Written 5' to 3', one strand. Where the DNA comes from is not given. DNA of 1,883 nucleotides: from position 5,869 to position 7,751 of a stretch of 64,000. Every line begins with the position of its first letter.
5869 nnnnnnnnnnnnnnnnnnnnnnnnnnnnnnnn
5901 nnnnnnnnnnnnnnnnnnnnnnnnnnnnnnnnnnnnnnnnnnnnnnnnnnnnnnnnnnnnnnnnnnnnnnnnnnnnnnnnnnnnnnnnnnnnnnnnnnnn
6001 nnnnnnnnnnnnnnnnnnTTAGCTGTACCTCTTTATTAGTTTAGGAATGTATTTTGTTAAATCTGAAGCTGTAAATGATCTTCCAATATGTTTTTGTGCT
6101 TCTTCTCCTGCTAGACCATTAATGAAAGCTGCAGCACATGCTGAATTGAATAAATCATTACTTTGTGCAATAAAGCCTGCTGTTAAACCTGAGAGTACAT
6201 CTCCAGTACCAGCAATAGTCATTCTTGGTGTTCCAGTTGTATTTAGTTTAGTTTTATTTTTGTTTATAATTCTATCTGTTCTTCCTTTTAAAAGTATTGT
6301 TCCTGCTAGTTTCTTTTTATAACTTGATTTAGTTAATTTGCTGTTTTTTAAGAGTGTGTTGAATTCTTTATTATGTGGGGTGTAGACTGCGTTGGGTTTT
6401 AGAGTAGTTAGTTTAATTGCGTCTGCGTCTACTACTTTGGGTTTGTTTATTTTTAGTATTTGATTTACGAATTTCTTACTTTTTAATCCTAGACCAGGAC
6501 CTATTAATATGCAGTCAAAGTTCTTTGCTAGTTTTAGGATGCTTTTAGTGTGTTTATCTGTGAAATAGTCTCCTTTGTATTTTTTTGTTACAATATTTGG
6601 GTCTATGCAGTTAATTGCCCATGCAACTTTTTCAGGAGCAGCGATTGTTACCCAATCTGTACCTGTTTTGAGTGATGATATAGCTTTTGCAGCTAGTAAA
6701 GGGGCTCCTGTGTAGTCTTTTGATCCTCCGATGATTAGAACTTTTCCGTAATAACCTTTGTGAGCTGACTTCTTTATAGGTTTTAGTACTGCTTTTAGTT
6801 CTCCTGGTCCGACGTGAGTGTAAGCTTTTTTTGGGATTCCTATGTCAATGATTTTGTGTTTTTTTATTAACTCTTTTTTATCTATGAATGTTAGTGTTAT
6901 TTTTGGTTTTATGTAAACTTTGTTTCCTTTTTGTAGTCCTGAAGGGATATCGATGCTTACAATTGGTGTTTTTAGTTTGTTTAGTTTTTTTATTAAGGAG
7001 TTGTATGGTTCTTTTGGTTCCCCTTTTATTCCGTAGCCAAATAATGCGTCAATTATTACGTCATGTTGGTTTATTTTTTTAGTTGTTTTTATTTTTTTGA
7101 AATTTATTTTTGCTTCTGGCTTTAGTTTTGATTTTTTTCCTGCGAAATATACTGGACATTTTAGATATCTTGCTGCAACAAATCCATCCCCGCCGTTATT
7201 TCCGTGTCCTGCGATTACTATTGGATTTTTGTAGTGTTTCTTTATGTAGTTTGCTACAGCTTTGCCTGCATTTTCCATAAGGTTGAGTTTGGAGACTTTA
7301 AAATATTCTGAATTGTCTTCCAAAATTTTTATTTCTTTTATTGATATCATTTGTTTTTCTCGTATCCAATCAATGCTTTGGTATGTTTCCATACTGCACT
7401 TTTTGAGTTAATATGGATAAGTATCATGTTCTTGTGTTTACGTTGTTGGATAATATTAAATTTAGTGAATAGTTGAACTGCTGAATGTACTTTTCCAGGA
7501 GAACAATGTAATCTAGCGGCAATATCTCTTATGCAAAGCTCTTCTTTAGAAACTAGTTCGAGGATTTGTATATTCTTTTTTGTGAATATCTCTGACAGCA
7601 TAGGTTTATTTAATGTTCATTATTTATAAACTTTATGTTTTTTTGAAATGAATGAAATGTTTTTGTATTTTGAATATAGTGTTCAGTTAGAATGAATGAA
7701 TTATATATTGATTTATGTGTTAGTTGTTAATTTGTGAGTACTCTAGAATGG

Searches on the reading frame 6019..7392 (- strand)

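Call 41: search_protein_families(library=pfam, proteins=[window:6019-7392:-], max_evalue=0.01)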
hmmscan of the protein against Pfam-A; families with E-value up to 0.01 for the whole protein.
window:6019-7392:- (457 aa): 3 families
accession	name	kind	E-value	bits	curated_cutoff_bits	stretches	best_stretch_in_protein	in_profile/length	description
PF01256.23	Carb_kinase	-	7.5e-49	166.8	27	1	218-451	1-242/242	NAD(P)H-hydrate dehydratase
PF03853.21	YjeF_N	-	4.8e-31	108.4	24.9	1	37-173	3-167/169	YjeF-related protein N-terminus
PF02110.20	HK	-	0.00071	19.5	27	1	361-439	150-229/247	Hydroxyethylthiazole kinase family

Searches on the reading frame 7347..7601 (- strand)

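Call 41: search_protein_families(library=pfam, proteins=[window:7347-7601:-], max_evalue=0.01)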
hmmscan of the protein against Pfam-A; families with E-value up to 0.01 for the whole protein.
window:7347-7601:- (84 aa): 4 families
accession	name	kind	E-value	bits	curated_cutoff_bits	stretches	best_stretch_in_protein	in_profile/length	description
PF25212.1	HVO_A0114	-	2.8e-06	27.5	27.6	1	2-58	16-73/84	HVO_A0114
PF01022.26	HTH_5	-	5.5e-05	23.4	22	1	11-38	5-32/47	Bacterial regulatory protein, arsR family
PF13412.12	HTH_24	-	0.00015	21.7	21.9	1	10-46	5-42/48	Winged helix-turn-helix DNA-binding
PF13384.12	HTH_23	-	0.00096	19.3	24.6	1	10-47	7-43/50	Homeodomain-like domain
